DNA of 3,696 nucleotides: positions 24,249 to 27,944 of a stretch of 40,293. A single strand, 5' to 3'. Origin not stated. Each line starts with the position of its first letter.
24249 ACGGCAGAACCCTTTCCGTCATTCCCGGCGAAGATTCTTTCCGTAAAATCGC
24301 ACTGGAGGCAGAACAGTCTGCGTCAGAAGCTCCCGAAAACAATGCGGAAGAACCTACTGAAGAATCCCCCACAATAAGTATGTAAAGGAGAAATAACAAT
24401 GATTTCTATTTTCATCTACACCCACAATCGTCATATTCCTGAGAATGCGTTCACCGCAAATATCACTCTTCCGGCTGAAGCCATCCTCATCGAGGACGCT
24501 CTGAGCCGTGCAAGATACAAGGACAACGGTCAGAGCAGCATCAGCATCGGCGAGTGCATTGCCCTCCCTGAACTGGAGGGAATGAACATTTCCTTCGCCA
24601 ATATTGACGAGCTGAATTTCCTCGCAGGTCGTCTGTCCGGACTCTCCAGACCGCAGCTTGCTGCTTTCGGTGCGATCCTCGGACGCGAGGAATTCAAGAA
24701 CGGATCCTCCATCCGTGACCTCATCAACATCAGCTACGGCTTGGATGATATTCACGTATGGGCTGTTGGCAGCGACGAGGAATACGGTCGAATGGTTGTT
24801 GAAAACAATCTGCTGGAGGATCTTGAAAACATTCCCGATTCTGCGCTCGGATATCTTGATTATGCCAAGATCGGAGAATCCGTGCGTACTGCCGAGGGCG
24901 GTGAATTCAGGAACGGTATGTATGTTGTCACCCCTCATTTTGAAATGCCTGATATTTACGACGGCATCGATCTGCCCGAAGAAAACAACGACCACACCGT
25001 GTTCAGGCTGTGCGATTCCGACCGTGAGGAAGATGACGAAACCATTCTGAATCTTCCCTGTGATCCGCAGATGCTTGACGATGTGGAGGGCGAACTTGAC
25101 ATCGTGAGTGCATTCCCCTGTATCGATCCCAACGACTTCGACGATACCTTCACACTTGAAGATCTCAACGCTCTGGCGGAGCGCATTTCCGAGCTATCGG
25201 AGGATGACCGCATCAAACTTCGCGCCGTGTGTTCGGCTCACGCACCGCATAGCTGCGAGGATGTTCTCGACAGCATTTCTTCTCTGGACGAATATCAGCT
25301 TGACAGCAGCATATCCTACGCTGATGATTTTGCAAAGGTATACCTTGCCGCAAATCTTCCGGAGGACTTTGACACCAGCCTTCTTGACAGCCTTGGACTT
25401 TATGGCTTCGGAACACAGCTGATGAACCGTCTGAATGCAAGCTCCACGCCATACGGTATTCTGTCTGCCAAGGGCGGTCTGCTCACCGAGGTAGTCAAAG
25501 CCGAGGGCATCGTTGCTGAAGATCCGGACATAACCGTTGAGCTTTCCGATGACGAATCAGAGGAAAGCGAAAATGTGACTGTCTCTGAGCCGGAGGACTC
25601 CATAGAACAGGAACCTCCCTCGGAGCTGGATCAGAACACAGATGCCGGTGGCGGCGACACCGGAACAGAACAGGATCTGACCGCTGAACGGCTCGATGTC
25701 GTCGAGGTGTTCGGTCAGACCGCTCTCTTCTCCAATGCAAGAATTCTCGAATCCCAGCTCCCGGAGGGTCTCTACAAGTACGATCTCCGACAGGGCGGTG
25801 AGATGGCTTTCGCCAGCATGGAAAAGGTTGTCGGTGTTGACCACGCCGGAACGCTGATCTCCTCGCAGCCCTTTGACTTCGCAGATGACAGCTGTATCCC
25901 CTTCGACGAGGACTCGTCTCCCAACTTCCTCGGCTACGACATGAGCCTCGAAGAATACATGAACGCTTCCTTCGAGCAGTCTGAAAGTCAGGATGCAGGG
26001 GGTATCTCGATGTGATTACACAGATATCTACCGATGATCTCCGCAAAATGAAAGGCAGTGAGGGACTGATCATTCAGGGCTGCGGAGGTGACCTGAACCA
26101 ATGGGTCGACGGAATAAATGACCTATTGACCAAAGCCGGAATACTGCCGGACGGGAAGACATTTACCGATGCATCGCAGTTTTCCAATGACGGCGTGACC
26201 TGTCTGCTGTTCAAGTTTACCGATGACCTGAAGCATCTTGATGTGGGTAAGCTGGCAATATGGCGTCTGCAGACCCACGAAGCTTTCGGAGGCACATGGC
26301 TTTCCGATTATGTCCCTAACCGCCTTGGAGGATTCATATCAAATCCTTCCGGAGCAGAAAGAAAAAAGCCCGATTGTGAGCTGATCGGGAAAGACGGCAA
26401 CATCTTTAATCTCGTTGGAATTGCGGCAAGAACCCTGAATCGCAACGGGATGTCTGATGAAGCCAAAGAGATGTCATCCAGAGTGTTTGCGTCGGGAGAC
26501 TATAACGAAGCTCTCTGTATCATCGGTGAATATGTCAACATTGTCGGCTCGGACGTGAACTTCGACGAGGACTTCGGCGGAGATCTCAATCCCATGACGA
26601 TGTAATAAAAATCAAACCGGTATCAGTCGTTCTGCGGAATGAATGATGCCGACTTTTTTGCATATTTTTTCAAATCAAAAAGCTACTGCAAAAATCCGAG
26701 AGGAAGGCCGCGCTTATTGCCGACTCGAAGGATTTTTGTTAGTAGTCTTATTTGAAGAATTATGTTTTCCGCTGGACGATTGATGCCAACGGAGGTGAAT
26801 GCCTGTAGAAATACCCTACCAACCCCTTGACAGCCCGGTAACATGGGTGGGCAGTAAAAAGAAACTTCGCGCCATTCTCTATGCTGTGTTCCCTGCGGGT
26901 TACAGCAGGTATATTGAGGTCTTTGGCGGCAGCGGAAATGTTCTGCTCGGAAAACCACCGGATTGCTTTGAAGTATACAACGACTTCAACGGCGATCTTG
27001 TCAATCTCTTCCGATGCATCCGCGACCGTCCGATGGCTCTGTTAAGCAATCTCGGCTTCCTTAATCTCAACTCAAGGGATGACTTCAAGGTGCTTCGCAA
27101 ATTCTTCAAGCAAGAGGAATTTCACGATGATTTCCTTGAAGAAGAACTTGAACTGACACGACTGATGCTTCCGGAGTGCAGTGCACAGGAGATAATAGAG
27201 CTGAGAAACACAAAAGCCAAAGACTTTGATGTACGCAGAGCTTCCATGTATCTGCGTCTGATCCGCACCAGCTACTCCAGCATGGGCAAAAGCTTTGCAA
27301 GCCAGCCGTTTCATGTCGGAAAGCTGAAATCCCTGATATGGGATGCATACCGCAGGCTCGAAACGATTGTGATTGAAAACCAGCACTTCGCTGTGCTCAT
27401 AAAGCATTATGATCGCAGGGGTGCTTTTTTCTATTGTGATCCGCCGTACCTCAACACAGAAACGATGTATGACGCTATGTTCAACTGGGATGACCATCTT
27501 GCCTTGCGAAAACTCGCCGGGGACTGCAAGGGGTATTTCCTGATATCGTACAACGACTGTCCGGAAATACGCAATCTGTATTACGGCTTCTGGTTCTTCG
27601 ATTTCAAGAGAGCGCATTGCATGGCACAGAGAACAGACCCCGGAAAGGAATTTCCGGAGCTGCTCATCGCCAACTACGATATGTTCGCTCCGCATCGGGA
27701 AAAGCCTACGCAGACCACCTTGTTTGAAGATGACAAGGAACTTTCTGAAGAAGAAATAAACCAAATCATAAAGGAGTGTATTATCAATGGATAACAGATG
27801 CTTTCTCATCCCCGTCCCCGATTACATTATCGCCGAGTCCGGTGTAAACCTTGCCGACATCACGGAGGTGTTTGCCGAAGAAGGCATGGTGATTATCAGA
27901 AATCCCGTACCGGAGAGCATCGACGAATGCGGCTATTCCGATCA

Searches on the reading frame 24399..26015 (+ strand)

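Call 26: search_protein_families(library=pfam, proteins=[window:24399-26015:+], max_evalue=0.001)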
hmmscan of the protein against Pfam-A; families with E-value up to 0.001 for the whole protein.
window:24399-26015:+ (538 aa): 2 families
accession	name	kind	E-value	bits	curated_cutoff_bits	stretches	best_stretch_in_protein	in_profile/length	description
PF18843.6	LPD28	-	1.5e-23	82.7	27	1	430-521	3-96/97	Large polyvalent protein associated domain 28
PF07275.16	ArdA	-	1.6e-08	35.8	27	1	65-176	60-154/155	Antirestriction protein (ArdA)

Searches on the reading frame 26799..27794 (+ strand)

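Call 26: search_protein_families(library=pfam, proteins=[window:26799-27794:+], max_evalue=0.001)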
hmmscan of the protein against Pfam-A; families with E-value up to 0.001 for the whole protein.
window:26799-27794:+ (331 aa): 1 family
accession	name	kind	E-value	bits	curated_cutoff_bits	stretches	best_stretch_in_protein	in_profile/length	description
PF02086.21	MethyltransfD12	-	4.5e-22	79.4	22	1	16-264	1-242/253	D12 class N6 adenine-specific DNA methyltransferase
